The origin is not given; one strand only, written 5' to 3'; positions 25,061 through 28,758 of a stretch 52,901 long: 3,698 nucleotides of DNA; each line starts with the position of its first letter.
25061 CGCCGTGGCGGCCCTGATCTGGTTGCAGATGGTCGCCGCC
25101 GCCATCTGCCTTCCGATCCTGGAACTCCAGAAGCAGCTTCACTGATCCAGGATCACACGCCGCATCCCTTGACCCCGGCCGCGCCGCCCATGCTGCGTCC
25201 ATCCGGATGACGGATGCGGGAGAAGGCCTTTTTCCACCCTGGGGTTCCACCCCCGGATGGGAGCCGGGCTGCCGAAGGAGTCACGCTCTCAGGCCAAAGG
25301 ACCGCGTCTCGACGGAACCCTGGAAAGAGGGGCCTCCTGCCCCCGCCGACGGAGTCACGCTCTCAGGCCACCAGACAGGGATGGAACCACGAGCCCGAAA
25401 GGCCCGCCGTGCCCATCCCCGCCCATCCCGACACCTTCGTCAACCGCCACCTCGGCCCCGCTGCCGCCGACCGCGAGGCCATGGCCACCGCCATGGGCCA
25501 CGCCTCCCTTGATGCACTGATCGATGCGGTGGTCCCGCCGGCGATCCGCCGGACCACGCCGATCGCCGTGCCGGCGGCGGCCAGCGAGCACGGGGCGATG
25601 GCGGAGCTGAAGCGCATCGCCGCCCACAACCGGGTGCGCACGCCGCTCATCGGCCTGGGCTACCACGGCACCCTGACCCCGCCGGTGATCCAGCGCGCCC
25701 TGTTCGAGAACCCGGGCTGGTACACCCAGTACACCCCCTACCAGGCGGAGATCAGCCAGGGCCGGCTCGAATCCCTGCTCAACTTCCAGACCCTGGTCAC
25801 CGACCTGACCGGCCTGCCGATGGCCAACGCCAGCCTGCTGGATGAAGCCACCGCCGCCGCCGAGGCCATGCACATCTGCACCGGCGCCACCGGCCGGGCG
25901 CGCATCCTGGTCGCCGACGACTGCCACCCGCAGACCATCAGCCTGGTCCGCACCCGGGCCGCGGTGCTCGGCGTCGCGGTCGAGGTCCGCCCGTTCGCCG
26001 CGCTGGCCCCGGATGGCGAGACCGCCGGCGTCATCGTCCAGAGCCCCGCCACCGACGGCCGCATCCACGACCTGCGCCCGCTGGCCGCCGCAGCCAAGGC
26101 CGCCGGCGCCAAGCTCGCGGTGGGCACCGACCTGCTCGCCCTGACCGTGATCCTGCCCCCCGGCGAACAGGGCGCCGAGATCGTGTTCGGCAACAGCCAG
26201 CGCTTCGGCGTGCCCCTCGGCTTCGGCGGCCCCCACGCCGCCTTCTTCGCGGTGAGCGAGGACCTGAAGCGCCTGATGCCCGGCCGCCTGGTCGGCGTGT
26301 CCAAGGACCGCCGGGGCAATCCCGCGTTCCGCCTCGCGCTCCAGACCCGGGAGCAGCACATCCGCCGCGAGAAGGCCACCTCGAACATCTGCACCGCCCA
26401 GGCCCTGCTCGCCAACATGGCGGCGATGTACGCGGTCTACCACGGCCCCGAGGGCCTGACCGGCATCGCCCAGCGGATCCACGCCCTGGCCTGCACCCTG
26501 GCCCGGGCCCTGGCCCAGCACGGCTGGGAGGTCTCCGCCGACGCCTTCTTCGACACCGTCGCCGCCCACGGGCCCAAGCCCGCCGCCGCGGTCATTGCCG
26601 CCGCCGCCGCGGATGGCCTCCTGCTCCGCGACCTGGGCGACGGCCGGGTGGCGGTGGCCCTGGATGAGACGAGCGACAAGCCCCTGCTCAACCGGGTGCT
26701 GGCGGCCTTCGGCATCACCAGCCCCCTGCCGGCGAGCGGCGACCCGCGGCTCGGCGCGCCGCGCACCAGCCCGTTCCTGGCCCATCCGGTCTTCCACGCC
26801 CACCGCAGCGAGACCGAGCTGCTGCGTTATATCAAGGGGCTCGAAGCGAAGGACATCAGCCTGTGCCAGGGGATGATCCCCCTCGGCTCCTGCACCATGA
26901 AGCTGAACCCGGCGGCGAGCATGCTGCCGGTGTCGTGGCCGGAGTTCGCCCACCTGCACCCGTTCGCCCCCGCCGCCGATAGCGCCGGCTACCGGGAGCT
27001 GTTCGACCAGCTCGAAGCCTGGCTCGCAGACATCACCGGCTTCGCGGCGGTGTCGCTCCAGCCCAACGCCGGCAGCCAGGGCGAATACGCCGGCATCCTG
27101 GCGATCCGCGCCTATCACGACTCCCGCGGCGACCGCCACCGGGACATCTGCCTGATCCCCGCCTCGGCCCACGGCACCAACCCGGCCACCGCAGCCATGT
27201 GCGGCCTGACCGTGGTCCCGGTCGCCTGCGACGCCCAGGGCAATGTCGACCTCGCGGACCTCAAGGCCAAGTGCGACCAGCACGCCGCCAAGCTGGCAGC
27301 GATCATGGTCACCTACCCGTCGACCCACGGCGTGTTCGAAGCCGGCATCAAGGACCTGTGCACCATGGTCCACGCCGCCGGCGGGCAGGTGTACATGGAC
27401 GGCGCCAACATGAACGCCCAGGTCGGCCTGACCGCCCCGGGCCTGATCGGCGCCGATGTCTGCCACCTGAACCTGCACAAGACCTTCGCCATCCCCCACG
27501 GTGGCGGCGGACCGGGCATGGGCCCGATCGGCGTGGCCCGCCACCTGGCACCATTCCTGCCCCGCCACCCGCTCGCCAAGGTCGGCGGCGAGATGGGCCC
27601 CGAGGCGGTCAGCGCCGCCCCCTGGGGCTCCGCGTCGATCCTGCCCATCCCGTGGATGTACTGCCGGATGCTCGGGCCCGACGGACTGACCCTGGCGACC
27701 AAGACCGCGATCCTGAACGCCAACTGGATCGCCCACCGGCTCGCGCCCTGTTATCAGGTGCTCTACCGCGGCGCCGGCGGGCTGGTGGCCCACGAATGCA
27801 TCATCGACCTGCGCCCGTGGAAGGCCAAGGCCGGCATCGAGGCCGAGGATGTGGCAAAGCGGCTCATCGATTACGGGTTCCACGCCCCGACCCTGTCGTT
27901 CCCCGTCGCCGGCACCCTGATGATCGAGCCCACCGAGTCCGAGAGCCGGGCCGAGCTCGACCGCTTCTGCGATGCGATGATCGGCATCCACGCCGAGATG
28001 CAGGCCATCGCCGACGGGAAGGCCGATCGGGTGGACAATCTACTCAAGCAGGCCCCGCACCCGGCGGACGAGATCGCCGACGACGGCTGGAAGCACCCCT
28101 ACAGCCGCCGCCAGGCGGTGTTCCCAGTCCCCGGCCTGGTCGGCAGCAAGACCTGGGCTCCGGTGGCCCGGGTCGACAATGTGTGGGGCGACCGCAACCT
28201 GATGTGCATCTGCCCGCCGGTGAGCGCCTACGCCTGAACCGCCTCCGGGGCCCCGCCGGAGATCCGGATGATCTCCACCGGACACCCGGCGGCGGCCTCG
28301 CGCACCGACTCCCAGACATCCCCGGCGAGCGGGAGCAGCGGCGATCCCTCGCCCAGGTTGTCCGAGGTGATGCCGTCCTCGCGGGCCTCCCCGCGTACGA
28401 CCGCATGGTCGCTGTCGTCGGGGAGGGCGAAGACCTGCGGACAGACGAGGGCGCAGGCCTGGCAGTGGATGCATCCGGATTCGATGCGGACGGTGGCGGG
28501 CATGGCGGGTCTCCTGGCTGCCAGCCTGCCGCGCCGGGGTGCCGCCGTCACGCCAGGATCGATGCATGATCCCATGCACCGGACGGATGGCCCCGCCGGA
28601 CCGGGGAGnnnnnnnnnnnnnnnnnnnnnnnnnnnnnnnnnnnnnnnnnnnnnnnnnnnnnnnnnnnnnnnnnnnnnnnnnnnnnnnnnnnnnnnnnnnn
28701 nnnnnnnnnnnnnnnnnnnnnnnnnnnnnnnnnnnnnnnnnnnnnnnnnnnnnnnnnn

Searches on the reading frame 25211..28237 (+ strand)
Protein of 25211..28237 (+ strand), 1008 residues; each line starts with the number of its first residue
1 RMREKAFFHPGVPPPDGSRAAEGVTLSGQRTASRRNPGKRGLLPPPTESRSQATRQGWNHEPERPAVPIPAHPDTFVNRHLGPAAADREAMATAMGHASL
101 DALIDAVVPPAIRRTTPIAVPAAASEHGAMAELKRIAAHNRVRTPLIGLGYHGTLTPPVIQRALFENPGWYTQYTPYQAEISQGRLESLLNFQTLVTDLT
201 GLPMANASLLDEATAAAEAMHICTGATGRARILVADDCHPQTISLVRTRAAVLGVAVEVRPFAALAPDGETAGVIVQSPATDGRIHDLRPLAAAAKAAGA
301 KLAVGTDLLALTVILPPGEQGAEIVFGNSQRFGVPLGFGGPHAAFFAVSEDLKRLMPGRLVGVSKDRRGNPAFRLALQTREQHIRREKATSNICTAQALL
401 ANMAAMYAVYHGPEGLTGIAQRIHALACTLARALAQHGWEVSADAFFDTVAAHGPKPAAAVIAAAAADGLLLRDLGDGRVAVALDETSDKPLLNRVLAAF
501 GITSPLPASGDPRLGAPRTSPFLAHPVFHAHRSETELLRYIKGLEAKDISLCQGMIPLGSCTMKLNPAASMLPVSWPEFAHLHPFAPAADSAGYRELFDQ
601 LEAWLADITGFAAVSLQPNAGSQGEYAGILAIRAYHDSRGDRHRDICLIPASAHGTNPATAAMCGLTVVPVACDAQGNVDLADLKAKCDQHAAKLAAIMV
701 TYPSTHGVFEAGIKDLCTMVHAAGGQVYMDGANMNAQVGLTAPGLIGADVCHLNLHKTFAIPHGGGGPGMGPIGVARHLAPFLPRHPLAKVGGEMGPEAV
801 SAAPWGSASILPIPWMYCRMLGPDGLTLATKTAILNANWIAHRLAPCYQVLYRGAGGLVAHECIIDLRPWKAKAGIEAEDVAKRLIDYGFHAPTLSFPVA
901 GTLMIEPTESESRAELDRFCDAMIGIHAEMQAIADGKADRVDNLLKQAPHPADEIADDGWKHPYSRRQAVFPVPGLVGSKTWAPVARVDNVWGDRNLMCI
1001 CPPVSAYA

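Call 7: search_protein_families(library=pfam, proteins=[window:25211-28237:+], max_evalue=0.001)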
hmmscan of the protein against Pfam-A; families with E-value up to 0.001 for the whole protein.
window:25211-28237:+ (1008 aa): 3 families
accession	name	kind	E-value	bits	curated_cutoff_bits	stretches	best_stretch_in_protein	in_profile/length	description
PF02347.22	GDC-P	-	8.2e-173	575.6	26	2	78-500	1-429/429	Glycine cleavage system P-protein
PF21478.3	GcvP2_C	-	2.7e-57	192.4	27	1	829-950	1-122/122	Glycine dehydrogenase, C-terminal domain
PF01212.27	Beta_elim_lyase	-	0.00013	21.9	27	1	593-733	29-171/288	Beta-eliminating lyase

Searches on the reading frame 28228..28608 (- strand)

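Call 7: search_protein_families(library=pfam, proteins=[window:28228-28608:-], max_evalue=0.001)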
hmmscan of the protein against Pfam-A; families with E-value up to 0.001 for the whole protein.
window:28228-28608:- (126 aa): 5 families
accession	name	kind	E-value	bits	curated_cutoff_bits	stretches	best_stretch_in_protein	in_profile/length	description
PF13459.11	Fer4_15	-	6.7e-10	40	22.4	1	45-116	7-66/66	4Fe-4S single cluster domain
PF13370.11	Fer4_13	-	2.2e-09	38.3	24.5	1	43-115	2-57/58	4Fe-4S single cluster domain of Ferredoxin I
PF13237.11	Fer4_10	-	0.00015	22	25.5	1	40-68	3-22/53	4Fe-4S dicluster domain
PF13187.11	Fer4_9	-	0.0003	21.2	27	1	10-58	7-49/52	4Fe-4S dicluster domain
PF00037.32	Fer4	-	0.00099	19.3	21.1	1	42-58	4-20/24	4Fe-4S binding domain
